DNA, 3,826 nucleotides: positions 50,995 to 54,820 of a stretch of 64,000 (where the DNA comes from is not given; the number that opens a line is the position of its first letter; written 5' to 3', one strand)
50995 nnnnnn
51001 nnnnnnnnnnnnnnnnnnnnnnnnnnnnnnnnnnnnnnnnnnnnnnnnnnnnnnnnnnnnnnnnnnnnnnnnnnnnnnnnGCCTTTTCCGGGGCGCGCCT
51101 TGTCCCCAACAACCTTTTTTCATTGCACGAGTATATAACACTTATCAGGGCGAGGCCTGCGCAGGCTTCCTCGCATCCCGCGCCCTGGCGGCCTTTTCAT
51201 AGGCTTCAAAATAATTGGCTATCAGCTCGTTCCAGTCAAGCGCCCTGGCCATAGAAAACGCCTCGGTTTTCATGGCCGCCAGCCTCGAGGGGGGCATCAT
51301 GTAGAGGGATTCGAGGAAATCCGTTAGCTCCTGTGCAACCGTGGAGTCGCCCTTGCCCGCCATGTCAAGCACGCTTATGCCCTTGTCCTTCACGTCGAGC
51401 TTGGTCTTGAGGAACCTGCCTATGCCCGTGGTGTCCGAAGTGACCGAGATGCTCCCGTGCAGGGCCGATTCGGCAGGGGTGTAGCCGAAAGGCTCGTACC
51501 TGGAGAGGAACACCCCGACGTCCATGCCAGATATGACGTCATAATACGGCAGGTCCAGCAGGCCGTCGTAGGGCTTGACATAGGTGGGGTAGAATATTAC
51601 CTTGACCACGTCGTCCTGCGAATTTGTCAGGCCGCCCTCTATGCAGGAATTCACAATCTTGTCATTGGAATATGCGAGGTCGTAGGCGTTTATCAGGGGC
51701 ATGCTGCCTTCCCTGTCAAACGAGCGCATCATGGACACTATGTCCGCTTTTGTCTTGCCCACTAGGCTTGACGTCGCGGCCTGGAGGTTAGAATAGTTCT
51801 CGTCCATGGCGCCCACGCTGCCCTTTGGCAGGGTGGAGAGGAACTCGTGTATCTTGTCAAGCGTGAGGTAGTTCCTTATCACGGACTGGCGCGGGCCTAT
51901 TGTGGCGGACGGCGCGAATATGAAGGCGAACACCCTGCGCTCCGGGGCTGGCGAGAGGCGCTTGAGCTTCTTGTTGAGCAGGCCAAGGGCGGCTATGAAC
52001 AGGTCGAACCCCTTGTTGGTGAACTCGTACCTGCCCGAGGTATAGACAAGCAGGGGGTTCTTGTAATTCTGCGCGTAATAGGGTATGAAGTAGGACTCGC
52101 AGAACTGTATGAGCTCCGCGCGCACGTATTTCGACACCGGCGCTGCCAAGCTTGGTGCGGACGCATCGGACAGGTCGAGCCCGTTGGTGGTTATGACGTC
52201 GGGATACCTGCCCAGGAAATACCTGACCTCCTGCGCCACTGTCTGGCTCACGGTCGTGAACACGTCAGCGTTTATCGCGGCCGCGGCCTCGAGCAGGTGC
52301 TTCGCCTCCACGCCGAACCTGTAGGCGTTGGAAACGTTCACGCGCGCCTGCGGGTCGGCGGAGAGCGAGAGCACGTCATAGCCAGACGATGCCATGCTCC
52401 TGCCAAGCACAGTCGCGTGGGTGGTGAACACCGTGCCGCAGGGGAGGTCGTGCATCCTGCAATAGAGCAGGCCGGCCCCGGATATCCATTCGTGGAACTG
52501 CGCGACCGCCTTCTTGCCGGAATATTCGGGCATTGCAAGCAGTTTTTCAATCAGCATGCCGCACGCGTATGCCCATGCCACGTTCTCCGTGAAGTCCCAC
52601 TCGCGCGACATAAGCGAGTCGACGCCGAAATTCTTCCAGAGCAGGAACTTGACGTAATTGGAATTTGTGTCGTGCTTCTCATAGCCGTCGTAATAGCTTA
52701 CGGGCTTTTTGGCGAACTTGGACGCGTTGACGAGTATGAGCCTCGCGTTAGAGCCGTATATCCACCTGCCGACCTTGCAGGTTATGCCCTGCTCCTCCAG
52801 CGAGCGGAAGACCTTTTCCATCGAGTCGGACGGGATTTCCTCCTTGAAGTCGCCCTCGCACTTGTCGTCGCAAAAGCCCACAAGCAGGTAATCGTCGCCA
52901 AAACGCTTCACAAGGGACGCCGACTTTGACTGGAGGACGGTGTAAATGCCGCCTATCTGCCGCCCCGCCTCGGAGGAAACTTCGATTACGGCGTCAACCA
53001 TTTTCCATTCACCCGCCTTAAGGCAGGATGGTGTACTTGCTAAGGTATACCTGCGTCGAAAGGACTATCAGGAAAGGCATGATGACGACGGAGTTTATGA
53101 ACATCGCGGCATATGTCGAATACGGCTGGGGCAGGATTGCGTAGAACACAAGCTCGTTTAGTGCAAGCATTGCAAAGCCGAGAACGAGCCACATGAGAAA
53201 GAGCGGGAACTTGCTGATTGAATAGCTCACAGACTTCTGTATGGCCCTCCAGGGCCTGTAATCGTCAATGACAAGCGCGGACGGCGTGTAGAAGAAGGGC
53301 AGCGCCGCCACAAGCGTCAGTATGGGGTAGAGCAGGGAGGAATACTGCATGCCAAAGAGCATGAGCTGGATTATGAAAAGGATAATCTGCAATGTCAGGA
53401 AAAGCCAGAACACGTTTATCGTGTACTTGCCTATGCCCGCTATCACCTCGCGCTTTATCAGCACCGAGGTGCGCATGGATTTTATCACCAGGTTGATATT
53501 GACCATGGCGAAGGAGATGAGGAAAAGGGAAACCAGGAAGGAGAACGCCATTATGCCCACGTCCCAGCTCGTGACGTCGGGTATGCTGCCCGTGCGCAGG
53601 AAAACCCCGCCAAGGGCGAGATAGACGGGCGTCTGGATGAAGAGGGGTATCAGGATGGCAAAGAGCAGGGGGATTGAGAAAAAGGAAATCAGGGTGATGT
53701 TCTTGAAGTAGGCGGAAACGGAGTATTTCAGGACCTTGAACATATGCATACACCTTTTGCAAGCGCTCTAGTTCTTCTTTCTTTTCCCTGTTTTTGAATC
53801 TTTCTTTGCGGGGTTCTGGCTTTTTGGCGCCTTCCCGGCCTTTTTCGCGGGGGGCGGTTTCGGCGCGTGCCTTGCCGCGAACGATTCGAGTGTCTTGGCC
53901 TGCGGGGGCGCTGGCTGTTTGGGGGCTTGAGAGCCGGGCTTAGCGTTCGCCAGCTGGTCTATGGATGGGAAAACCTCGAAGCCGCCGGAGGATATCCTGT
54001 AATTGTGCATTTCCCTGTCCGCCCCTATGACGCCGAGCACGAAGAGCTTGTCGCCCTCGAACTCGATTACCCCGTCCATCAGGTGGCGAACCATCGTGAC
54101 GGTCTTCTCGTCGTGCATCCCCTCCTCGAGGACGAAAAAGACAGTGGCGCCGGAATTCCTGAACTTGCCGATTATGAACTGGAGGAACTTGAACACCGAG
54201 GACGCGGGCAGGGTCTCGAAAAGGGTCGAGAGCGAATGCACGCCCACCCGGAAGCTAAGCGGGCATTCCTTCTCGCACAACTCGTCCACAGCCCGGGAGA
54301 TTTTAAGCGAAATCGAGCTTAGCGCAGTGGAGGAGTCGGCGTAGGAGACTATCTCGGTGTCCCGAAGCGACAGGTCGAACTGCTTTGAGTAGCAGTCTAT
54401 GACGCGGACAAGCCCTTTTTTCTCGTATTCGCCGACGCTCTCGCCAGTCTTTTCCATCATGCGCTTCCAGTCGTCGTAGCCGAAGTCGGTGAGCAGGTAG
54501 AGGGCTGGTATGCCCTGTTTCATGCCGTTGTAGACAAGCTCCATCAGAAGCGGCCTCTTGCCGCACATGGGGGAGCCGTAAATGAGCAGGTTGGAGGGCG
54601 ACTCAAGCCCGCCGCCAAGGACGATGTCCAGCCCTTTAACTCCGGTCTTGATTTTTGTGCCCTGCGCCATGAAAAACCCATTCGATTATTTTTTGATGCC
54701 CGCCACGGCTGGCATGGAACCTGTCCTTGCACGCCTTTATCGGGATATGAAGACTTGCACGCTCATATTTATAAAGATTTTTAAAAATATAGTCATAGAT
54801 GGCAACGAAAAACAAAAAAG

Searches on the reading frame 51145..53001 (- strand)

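Call 9: search_protein_families(library=pfam, proteins=[window:51145-53001:-], max_evalue=0.01)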
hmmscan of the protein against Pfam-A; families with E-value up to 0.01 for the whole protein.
window:51145-53001:- (618 aa): 5 families
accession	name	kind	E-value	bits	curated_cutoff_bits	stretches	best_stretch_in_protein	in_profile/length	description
PF05693.19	Glycogen_syn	-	1.3e-85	288.7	27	1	7-606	1-584/639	Glycogen synthase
PF08323.17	Glyco_transf_5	-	1.5e-05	25.2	22.7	1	151-261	122-226/239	Starch synthase catalytic domain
PF20706.3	GT4-conflict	-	9.3e-05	22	26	1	493-592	282-380/385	Family 4 Glycosyltransferase in conflict systems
PF00534.26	Glycos_transf_1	-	0.0018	18.3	26.4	0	490-531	90-131/172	Glycosyl transferases group 1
PF13692.12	Glyco_trans_1_4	-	0.002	18.8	27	0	488-532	72-116/142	Glycosyl transferases group 1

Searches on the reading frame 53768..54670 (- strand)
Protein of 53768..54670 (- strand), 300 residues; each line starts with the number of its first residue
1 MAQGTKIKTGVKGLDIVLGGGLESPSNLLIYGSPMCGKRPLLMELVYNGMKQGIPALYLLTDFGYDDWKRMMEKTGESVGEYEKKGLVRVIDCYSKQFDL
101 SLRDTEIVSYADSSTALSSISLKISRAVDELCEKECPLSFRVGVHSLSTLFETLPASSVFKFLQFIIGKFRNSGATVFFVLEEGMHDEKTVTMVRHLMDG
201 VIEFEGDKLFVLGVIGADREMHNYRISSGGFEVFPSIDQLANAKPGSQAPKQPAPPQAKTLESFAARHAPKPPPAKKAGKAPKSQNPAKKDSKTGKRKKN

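Call 9: search_protein_families(library=pfam, proteins=[window:53768-54670:-], max_evalue=0.01)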
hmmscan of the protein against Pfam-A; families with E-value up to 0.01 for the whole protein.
window:53768-54670:- (300 aa): 4 families
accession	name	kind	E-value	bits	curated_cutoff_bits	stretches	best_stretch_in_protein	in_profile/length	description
PF24336.1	DUF7504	-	1.7e-18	68.2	27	1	26-203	2-178/179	Family of unknown function (DUF7504)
PF06745.19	ATPase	-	1.4e-17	64.2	26.6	1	7-205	1-188/231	KaiC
PF23365.1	DUF7090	-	8.7e-05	22.8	27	1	89-207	72-185/192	Family of unknown function (DUF7090)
PF05625.17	PAXNEB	-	0.00045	19.8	28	0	114-205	175-273/366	PAXNEB protein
